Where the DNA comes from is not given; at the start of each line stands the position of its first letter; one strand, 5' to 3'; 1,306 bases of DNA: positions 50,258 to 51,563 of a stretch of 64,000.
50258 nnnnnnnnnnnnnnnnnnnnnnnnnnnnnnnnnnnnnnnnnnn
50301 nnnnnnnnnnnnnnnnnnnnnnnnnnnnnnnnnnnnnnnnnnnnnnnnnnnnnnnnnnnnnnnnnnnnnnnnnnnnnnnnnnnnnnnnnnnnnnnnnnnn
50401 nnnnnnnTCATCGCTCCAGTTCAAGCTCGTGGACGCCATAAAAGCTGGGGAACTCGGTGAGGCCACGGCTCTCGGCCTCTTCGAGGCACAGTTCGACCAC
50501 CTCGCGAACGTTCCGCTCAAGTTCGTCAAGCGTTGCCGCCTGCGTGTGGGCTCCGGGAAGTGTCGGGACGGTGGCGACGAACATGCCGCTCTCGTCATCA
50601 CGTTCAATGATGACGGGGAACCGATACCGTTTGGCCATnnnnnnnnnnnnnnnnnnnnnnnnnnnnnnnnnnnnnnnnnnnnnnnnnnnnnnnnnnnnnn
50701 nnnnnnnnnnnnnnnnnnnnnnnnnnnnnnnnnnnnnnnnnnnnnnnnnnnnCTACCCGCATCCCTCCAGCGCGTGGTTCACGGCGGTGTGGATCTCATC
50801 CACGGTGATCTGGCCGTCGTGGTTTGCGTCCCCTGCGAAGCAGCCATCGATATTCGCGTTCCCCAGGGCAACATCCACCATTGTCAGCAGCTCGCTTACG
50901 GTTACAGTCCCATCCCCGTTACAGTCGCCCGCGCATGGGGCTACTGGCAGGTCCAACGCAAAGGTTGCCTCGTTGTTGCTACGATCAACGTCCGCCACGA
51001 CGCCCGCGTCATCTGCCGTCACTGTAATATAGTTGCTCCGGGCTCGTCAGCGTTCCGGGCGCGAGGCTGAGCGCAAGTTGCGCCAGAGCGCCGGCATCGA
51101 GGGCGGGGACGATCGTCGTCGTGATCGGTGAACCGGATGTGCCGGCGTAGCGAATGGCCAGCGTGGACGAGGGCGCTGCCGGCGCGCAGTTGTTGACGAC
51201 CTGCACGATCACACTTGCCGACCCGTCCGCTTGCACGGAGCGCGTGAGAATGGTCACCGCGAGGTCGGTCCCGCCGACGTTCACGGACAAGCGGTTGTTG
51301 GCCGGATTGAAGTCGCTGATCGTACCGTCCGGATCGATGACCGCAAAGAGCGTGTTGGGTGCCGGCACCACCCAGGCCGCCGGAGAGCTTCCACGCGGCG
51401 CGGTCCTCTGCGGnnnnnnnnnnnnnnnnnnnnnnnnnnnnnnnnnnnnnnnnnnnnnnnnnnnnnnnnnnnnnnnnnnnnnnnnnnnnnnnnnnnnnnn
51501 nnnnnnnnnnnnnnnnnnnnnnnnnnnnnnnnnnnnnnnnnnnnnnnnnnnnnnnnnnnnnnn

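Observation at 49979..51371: hicBA toxin-antitoxin cassette sitting between two decayed dockerin-domain gene fragments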

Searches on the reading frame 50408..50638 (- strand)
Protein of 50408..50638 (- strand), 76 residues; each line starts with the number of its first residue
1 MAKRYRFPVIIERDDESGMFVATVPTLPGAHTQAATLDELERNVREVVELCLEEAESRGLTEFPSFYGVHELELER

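Call 4: search_protein_families(library=pfam, proteins=[window:50408-50638:-], max_evalue=1)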
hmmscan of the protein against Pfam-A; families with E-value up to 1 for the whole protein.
window:50408-50638:- (76 aa): 3 families
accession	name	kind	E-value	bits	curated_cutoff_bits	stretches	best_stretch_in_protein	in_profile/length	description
PF15919.11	HicB_lk_antitox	-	3.5e-08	34.1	27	1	7-58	1-51/123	HicB_like antitoxin of bacterial toxin-antitoxin system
PF08972.17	DUF1902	-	6.3e-06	26.7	22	1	10-56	5-51/74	Domain of unknown function (DUF1902)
PF21748.3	UPF0150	-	0.0001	22.6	27.3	1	15-50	16-51/64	UPF0150-like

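Call 48: search_solved_structures(query=window:50408-50638:-, max_evalue=1, show_alignments=2)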
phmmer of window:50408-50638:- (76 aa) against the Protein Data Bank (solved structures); distinct sequences matched with E-value up to 1: 5.
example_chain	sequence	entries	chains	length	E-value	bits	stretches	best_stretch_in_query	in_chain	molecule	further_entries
2yzt_A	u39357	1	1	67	1.1e-08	38.4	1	4-57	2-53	Putative uncharacterized protein TTHA1756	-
6g1c_V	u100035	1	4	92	1.9e-05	28.2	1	6-50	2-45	Antitoxin HicB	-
6g1n_A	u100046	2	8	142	3.8e-05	27.2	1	6-49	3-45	antitoxin HicB | HicB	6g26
1wv8_A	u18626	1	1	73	0.0052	20.5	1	14-54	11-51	hypothetical protein TTHA1013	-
2dsy_A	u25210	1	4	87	0.74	13.7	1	15-64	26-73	Hypothetical protein TTHA0281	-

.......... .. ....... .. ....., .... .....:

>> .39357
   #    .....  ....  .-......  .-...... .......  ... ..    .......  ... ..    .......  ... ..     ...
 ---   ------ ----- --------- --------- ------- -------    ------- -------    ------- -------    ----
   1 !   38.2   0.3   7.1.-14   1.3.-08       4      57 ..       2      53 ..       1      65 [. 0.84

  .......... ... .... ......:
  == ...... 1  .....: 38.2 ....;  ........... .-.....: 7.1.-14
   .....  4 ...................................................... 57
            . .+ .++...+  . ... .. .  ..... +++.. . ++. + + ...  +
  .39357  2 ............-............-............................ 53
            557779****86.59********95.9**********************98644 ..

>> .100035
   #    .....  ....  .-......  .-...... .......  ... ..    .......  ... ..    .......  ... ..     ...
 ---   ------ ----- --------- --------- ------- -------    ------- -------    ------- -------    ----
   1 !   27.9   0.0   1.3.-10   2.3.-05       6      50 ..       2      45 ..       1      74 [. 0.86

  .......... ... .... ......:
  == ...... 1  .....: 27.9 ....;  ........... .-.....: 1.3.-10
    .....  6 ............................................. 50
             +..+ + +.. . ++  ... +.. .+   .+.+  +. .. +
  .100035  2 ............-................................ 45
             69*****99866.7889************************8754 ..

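Call 62: search_protein_families(library=padloc, proteins=[window:50408-50638:-], max_evalue=0.01)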
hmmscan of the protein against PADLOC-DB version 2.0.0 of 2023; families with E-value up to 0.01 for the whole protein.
window:50408-50638:- (76 aa): 0 families

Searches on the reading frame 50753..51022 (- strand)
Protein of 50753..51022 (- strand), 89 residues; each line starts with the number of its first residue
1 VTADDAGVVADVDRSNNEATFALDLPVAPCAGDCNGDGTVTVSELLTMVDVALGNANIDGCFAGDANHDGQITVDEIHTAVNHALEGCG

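Call 4: search_protein_families(library=pfam, proteins=[window:50753-51022:-], max_evalue=1)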
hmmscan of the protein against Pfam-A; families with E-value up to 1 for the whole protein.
window:50753-51022:- (89 aa): 7 families
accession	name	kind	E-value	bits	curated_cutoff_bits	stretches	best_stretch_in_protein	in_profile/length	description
PF13202.12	EF-hand_5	-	7.9e-08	31.9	25.9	2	65-78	9-22/25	EF hand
PF00036.39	EF-hand_1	-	1e-07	31.4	25.4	2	33-49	10-26/29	EF hand domain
PF13405.12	EF-hand_6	-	4.3e-06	26.4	25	2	33-50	10-27/30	EF-hand domain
PF00404.24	Dockerin_1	-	0.0006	20.4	22.9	1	31-73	1-45/57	Dockerin type I domain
PF13499.12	EF-hand_7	-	0.0007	20.3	30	1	33-80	12-65/67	EF-hand domain pair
PF13833.12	EF-hand_8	-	0.0064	16.7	28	0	63-83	33-53/54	EF-hand domain pair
PF13517.12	FG-GAP_3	-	0.31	12.1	26.9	0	55-71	40-56/61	FG-GAP-like repeat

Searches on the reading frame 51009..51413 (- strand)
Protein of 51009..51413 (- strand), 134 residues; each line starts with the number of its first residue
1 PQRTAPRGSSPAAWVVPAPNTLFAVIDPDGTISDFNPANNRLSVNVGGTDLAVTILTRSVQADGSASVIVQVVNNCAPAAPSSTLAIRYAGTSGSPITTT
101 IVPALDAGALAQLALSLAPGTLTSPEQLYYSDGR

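Call 4: search_protein_families(library=pfam, proteins=[window:51009-51371:-], max_evalue=1)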
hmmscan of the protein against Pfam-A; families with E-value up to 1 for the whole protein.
window:51009-51371:- (120 aa): 1 family
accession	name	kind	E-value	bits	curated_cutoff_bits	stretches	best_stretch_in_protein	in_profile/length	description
PF07705.17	CARDB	-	1.9e-05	25.2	22.7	1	36-106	3-72/101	CARDB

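Call 67: search_protein_representatives(protein=window:51009-51413:-)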
Query: 134 residues. Proteins with E-value up to 0.001 (for the whole library): 135; up to 1e-10: 59; up to 1e-30: 2. The best 135 are listed.
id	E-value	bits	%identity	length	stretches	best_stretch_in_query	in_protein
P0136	1.2e-50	186.8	86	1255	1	12-129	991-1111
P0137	6.4e-32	126.2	54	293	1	18-131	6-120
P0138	2.0e-28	114.9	49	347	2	12-126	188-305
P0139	2.3e-27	111.5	57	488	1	13-129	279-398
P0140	4.8e-27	110.5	52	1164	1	10-129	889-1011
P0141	2.0e-26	108.5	49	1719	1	7-129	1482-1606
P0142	2.9e-24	101.5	51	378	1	12-128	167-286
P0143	6.8e-24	100.3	52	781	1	7-130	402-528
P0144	2.9e-23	98.3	47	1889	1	11-129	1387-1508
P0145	5.1e-23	97.5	51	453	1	6-129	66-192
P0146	7.8e-23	96.9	51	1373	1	9-129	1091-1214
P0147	5.5e-22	94.1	48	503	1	9-129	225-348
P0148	2.6e-21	92.0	47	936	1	5-128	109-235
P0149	3.9e-21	91.4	49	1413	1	5-129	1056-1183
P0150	7.9e-21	90.4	47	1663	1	12-130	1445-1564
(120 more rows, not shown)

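Call 69: find_encoding_contigs(protein=P0136, flank=6000, max_places=5)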
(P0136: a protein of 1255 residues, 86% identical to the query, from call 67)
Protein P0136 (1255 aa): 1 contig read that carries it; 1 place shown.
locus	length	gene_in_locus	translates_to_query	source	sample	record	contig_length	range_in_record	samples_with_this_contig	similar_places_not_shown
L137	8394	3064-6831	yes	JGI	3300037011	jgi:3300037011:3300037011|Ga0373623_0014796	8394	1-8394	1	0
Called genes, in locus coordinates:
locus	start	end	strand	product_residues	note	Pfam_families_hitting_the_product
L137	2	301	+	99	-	?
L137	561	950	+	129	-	-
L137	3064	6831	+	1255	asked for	PF07705:CARDB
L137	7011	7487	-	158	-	PF04480:DUF559, PF18741:MTES_1575 (weak)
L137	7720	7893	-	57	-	PF02518:HATPase_c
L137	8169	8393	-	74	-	?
